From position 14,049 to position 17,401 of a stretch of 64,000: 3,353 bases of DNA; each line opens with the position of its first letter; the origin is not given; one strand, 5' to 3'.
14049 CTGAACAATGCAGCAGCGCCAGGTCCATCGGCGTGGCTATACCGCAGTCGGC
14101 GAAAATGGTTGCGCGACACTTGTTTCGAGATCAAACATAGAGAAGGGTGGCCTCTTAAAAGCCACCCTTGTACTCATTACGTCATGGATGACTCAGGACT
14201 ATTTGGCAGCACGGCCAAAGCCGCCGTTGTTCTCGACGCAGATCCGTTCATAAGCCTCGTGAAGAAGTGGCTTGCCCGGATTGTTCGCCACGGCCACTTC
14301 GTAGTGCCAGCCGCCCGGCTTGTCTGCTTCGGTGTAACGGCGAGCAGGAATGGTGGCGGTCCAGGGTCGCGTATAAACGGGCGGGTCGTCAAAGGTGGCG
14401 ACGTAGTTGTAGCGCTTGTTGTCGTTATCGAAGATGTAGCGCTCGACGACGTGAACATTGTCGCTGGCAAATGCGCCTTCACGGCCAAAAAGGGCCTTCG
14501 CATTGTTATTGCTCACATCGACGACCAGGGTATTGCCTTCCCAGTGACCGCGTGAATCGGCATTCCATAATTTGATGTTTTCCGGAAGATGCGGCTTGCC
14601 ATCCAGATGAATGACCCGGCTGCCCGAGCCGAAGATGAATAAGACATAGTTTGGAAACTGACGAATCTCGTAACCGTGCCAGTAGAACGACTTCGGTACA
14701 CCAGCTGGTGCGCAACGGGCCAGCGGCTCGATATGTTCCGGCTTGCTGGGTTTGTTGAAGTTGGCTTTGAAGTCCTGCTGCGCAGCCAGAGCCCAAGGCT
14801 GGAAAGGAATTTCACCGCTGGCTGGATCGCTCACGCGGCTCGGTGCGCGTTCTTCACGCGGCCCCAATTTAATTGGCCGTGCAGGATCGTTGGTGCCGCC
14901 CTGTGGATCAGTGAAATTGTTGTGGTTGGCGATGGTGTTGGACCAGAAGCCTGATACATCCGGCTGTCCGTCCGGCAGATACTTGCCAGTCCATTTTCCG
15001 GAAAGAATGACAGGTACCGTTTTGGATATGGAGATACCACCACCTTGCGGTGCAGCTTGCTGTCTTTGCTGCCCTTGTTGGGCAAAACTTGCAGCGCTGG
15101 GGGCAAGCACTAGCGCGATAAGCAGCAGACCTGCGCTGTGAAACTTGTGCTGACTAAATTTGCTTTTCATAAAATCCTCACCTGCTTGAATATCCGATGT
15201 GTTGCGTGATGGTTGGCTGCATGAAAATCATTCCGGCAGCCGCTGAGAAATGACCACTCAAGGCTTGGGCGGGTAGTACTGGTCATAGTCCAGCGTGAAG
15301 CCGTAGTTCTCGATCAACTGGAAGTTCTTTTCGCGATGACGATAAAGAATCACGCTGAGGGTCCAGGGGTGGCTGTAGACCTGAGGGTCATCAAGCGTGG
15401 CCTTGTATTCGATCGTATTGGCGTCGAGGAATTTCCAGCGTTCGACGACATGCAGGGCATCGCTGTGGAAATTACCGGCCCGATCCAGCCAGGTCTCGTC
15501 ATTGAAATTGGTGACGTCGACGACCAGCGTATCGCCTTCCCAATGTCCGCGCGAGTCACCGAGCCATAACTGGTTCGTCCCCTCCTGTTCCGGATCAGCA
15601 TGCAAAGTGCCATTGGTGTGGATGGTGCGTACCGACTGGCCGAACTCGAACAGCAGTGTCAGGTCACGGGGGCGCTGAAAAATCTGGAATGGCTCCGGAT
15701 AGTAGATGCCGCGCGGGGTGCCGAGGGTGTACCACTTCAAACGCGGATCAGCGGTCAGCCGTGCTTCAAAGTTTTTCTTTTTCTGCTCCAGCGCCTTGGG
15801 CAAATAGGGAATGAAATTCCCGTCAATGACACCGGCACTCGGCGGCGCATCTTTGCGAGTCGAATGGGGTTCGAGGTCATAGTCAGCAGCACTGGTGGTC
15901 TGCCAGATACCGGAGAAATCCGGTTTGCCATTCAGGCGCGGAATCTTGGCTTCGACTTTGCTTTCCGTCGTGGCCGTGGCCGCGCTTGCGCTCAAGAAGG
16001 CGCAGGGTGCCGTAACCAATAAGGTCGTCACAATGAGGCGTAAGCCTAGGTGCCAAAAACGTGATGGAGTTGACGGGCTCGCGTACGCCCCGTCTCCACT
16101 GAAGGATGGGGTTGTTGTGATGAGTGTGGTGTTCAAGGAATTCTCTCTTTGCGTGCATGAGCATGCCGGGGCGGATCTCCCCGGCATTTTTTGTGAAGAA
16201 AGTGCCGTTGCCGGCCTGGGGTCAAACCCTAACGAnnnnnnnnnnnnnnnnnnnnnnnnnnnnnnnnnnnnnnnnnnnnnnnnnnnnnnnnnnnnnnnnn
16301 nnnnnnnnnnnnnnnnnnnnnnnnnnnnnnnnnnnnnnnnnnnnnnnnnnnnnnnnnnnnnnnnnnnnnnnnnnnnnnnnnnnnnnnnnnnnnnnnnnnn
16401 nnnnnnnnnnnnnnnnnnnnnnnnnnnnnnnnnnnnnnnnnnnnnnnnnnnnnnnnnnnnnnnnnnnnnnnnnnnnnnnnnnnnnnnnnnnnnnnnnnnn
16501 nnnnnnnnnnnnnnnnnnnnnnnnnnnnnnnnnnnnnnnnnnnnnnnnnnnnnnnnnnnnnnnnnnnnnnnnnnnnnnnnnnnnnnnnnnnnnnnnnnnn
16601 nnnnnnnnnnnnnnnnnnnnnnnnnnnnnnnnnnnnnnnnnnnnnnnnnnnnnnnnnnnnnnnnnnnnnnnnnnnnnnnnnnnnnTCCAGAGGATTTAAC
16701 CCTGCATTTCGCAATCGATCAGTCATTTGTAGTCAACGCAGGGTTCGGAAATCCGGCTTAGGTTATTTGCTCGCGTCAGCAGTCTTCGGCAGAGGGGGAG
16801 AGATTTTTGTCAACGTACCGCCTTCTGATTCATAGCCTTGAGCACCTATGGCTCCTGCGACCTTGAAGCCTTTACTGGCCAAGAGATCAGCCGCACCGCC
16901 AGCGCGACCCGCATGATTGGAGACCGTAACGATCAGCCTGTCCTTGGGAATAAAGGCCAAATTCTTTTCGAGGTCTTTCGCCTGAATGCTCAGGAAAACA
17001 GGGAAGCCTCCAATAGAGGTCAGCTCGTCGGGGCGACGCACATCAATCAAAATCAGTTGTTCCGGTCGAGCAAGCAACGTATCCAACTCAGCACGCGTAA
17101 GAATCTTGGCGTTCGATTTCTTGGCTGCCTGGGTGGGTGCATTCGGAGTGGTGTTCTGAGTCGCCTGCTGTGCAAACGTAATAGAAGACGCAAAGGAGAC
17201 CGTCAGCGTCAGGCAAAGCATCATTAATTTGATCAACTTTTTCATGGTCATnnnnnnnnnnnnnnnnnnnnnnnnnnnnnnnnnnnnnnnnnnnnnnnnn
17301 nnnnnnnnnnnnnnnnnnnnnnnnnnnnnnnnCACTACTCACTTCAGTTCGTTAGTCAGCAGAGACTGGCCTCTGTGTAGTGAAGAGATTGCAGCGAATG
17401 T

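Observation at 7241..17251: Ten-kb co-directional cluster of uncharacterised exported and membrane proteins around two TonB-dependent receptors (candidate undescribed uptake/redox system)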

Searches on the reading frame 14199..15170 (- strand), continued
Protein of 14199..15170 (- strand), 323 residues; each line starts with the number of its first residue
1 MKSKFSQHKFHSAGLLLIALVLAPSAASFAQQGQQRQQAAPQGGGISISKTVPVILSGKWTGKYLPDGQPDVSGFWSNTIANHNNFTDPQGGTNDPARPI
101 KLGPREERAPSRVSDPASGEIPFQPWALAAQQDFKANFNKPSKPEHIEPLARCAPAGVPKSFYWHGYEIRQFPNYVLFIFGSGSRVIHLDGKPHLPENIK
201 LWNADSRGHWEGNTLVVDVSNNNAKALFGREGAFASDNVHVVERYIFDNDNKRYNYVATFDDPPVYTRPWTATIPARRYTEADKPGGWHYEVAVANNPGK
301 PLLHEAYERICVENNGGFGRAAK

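Call 72: search_dna_similar(query=window:14199-15170:-, collection=plasmids, mode=protein, max_rows=25)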
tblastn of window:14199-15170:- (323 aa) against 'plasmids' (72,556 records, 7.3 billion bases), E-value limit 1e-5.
Records with a match: 2; places in all: 2; records where one place covers at least 80% of the query: 0.
Best place of each record, by identity: <60% 2.
By first word of the organism name: Novosphingobium 2.
By predicted mobility (MOB-suite, as given by PLSDB): non-mobilizable 2.
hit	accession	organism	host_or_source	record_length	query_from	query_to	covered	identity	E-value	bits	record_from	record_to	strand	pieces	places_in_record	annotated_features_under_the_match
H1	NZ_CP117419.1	Novosphingobium humi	Single cell,Soil from military shooting ...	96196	120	289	53%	29.5%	8e-8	61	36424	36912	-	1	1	hypothetical protein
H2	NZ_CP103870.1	Novosphingobium humi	pure culture,soil biofilm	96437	120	271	47%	29.7%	1e-7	61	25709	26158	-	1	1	hypothetical protein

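Call 89: search_dna_similar(query=L081:16673-17767:-, collection=plasmids, mode=protein, max_rows=30, max_evalue=1e-40)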
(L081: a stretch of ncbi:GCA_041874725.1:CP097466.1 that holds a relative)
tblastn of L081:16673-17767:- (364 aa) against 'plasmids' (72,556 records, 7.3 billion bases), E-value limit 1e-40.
Records with a match: 2147; places in all: 3885; records where one place covers at least 80% of the query: 1371.
Best place of each record, by identity: 60-80% 1; <60% 2146.
By first word of the organism name: Klebsiella 283; Salmonella 201; Rhizobium 164; Sinorhizobium 161; Ralstonia 138; Burkholderia 130; Pantoea 106; Enterobacter 95; Pseudosulfitobacter 47; Escherichia 46; and 180 more.
By predicted mobility (MOB-suite, as given by PLSDB): non-mobilizable 909; conjugative 820; mobilizable 418.
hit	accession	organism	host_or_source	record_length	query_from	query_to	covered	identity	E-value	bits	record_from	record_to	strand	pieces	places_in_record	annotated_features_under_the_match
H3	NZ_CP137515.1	Pseudomonas aeruginosa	Homo sapiens,Bacterial culture sample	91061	4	348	95%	57.2%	3e-116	378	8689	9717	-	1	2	sigma-54-dependent transcriptional regulator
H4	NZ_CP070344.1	Variovorax sp. PDNC026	cell culture,Plastic debris in ...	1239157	4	344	94%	56.9%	5e-114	371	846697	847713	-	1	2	none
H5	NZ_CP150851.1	Burkholderia pyrrocinia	-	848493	1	346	95%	55.7%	9e-114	370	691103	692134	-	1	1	sigma 54-interacting transcriptional regulator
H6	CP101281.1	Burkholderia sp. FXe9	bacteria,soil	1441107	4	346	94%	54.9%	2e-111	364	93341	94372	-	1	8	sigma 54-interacting transcriptional regulator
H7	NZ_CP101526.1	Burkholderia arboris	mixed culture,soil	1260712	4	346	94%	54.5%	3e-108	355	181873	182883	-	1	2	none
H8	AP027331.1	Sphingobium sp. TomTYG65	-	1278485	4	350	95%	53.6%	9e-106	347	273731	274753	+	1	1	Fis family transcriptional regulator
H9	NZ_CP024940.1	Paraburkholderia hospita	soil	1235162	4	346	94%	53.8%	8e-112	365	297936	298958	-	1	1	record has no annotation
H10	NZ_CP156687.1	Burkholderia stagnalis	Bacterial cells,soils collected in ...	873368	4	350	95%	53.0%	1e-104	344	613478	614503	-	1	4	sigma-54 dependent transcriptional regulator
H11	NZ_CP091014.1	Burkholderia cenocepacia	-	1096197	23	346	89%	56.0%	4e-106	348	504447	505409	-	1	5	none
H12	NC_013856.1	Azospirillum sp. B510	-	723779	17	350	92%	53.7%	5e-104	342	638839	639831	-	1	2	aliphatic sulfonate ABC transporter substrate-binding protein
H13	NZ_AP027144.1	Methylocystis iwaonis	-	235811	18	350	91%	53.9%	1e-104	344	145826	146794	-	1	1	sigma 54-interacting transcriptional regulator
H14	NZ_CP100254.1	Burkholderia glumae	cell culture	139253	4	346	94%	52.2%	8e-107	350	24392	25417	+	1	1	sigma 54-interacting transcriptional regulator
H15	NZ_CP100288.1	Burkholderia glumae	cell culture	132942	4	346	94%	52.2%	1e-106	350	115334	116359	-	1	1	sigma 54-interacting transcriptional regulator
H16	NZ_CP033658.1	Burkholderia glumae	bacterial cell,diseased rice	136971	4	346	94%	52.2%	1e-106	350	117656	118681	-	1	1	sigma 54-interacting transcriptional regulator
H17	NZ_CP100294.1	Burkholderia glumae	cell culture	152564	4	346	94%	52.2%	1e-106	350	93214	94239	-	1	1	sigma-54-dependent Fis family transcriptional regulator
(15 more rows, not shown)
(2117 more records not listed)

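Call 90: get_annotated_region(hit=H3, flank=6000)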
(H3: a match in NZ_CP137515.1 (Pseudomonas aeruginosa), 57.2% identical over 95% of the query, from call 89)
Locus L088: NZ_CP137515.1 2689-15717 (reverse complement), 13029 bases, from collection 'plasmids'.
description: Pseudomonas aeruginosa strain HPA0170 plasmid pHPA0170-2, complete sequence
organism: Pseudomonas aeruginosa (NCBI taxid 287)
taxonomy: Bacteria; Pseudomonadota; Gammaproteobacteria; Pseudomonadales; Pseudomonadaceae; Pseudomonas; Pseudomonas aeruginosa
host: -; source: Homo sapiens,Bacterial culture sample; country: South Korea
typing (MOB-suite, as given by PLSDB): non-mobilizable
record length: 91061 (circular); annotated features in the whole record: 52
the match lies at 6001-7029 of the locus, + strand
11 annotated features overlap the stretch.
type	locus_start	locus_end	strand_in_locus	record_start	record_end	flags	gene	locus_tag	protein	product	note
CDS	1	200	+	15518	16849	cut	tssK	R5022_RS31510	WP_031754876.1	type VI secretion system baseplate subunit TssK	GO:0033103 - protein secretion by the type VI secretion system [Evidence IEA]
CDS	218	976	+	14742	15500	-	-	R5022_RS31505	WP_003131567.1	DotU/TssL family secretion system protein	-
CDS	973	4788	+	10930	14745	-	-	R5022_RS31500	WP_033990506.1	type VI secretion system membrane subunit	-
CDS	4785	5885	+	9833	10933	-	tssA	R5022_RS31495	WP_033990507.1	type VI secretion system protein TssA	-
CDS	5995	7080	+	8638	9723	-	-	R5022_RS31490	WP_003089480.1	sigma-54-dependent transcriptional regulator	-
CDS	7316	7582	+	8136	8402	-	-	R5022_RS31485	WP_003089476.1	hypothetical protein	-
CDS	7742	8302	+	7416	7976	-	msuE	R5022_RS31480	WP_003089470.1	FMN reductase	-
CDS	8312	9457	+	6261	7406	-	ssuD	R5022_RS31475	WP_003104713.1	FMNH2-dependent alkanesulfonate monooxygenase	GO:0006790 - sulfur compound metabolic process [Evidence IEA]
CDS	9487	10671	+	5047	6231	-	-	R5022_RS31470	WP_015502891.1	acyl-CoA dehydrogenase family protein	-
CDS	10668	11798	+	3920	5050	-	-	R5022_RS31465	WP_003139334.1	sigma-54 dependent transcriptional regulator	GO:0006355 - regulation of DNA-templated transcription [Evidence IEA]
CDS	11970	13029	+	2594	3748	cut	zapE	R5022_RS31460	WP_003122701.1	cell division protein ZapE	GO:0051301 - cell division [Evidence IEA]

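Call 91: get_annotated_region(hit=H5, flank=6000)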
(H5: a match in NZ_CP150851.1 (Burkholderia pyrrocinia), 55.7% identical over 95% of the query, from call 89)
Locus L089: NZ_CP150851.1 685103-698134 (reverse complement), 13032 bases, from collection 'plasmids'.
description: Burkholderia pyrrocinia strain BX1 plasmid unnamed, complete sequence
organism: Burkholderia pyrrocinia (NCBI taxid 60550)
taxonomy: Bacteria; Pseudomonadota; Betaproteobacteria; Burkholderiales; Burkholderiaceae; Burkholderia; Burkholderia pyrrocinia
host: -; source: -; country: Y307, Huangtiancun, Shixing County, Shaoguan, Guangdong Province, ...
typing (MOB-suite, as given by PLSDB): non-mobilizable
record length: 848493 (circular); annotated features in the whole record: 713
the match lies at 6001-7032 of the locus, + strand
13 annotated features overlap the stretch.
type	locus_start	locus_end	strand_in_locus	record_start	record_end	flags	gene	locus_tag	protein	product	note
CDS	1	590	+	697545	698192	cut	-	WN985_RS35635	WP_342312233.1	LysE family translocator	-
CDS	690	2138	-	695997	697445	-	-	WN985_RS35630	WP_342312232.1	APC family permease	-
CDS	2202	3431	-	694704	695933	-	-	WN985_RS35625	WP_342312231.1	SfnB family sulfur acquisition oxidoreductase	GO:0006790 - sulfur compound metabolic process [Evidence IEA]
CDS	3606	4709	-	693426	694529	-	sfnG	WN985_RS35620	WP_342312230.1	dimethylsulfone monooxygenase SfnG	GO:0006790 - sulfur compound metabolic process [Evidence IEA]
CDS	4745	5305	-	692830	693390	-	msuE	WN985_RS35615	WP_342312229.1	FMN reductase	-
CDS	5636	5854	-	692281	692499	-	-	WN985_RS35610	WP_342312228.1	hypothetical protein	-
CDS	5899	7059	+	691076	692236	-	-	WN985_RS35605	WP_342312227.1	sigma 54-interacting transcriptional regulator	GO:0006355 - regulation of DNA-templated transcription [Evidence IEA]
CDS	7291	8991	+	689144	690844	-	-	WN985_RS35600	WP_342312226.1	dihydroxyacetone kinase family protein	-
CDS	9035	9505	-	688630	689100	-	-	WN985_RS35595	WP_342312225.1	hypothetical protein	-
CDS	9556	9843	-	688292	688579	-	-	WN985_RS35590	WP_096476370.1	DUF1330 domain-containing protein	-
CDS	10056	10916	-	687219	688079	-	-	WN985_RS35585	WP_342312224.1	MaoC family dehydratase N-terminal domain-containing protein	-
CDS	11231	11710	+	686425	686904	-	-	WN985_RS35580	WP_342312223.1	MarR family transcriptional regulator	GO:0006355 - regulation of DNA-templated transcription [Evidence IEA]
CDS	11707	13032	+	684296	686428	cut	-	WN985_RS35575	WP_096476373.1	FUSC family protein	GO:0006810 - transport [Evidence IEA]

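Call 92: get_annotated_region(hit=H14, flank=6000)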
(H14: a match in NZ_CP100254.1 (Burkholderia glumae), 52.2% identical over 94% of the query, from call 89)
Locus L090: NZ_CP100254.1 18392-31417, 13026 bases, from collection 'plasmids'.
description: Burkholderia glumae strain BGR35S plasmid p35s3p, complete sequence
organism: Burkholderia glumae (NCBI taxid 337)
taxonomy: Bacteria; Pseudomonadota; Betaproteobacteria; Burkholderiales; Burkholderiaceae; Burkholderia; Burkholderia glumae
host: -; source: cell culture; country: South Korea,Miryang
typing (MOB-suite, as given by PLSDB): mobilizable; replicon rep_cluster_439; relaxase MOBP
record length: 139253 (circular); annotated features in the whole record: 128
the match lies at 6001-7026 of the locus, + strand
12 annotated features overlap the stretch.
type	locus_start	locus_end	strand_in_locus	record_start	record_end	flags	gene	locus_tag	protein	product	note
CDS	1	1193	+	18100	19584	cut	-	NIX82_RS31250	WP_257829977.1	ABC transporter ATP-binding protein/permease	-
CDS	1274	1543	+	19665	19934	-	trxA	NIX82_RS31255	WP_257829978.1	thioredoxin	-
CDS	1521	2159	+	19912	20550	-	-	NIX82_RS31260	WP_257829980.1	hypothetical protein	-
CDS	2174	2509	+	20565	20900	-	-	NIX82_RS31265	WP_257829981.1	hypothetical protein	-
CDS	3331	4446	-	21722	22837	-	sfnG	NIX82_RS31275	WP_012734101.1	dimethylsulfone monooxygenase SfnG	GO:0006790 - sulfur compound metabolic process [Evidence IEA]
CDS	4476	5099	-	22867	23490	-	msuE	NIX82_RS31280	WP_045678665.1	FMN reductase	-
CDS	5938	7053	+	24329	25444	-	-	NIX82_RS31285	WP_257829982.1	sigma 54-interacting transcriptional regulator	GO:0006355 - regulation of DNA-templated transcription [Evidence IEA]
CDS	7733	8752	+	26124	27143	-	-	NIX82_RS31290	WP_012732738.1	IS110 family transposase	-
CDS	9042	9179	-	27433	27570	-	-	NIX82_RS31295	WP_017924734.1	hypothetical protein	-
CDS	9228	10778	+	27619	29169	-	istA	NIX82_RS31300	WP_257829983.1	IS21-like element ISBmu3 family transposase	GO:0006313 - DNA transposition [Evidence IEA]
CDS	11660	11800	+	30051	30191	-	-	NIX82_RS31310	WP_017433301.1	hypothetical protein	-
CDS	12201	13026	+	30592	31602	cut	-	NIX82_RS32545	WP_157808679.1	GGDEF domain-containing protein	-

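Call 104: list_cluster_members(proteins=[P0001, P0121])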
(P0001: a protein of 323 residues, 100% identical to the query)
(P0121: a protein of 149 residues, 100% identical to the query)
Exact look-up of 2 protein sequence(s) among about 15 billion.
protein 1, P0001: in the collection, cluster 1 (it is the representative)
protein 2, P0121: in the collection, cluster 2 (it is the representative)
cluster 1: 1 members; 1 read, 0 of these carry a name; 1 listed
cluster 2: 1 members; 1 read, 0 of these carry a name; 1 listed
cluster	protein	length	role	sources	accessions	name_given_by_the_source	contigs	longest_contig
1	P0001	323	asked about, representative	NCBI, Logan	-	-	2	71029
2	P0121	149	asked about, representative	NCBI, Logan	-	-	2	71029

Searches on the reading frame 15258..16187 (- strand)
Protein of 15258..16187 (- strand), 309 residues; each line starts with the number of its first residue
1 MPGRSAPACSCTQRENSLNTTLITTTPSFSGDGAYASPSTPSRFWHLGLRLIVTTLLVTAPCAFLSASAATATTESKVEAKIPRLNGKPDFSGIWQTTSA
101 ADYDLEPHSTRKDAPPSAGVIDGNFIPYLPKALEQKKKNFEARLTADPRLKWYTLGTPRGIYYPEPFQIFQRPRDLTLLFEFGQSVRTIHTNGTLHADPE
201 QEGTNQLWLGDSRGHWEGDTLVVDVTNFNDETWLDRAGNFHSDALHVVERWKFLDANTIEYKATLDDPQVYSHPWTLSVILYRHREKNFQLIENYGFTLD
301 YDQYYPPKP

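Call 4: search_protein_families(library=pfam, proteins=[window:15258-16187:-], max_evalue=0.01)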
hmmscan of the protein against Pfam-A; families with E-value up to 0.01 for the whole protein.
window:15258-16187:- (309 aa): 0 families

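Call 5: search_protein_families(library=ncbifam, proteins=[window:15258-16187:-], max_evalue=0.01)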
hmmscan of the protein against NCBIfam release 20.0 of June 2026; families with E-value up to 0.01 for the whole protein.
window:15258-16187:- (309 aa): 0 families

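Call 9: search_solved_structures(query=window:15258-16187:-, max_evalue=10)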
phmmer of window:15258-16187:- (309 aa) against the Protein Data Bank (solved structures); distinct sequences matched with E-value up to 10: 0.

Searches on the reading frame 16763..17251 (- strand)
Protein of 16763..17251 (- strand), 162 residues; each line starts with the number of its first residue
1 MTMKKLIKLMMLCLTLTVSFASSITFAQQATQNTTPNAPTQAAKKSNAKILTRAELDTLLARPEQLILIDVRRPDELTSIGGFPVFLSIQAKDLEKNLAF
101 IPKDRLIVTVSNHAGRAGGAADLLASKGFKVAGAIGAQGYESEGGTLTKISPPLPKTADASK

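Call 4: search_protein_families(library=pfam, proteins=[window:16763-17251:-], max_evalue=0.01)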
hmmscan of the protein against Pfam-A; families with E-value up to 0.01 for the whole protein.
window:16763-17251:- (162 aa): 1 family
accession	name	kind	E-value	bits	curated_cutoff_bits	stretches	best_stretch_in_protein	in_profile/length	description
PF00581.25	Rhodanese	-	0.0012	19.7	22.2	1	53-130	2-87/102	Rhodanese-like domain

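Call 5: search_protein_families(library=ncbifam, proteins=[window:16763-17251:-], max_evalue=0.01)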
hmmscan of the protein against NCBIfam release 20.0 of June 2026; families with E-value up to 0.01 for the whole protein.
window:16763-17251:- (162 aa): 1 family
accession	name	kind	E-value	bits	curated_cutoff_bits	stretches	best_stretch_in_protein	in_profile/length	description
NF005902.0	PRK07878.1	equivalog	0.00063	18.7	647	1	40-133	278-372/392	adenylyltransferase/sulfurtransferase MoeZ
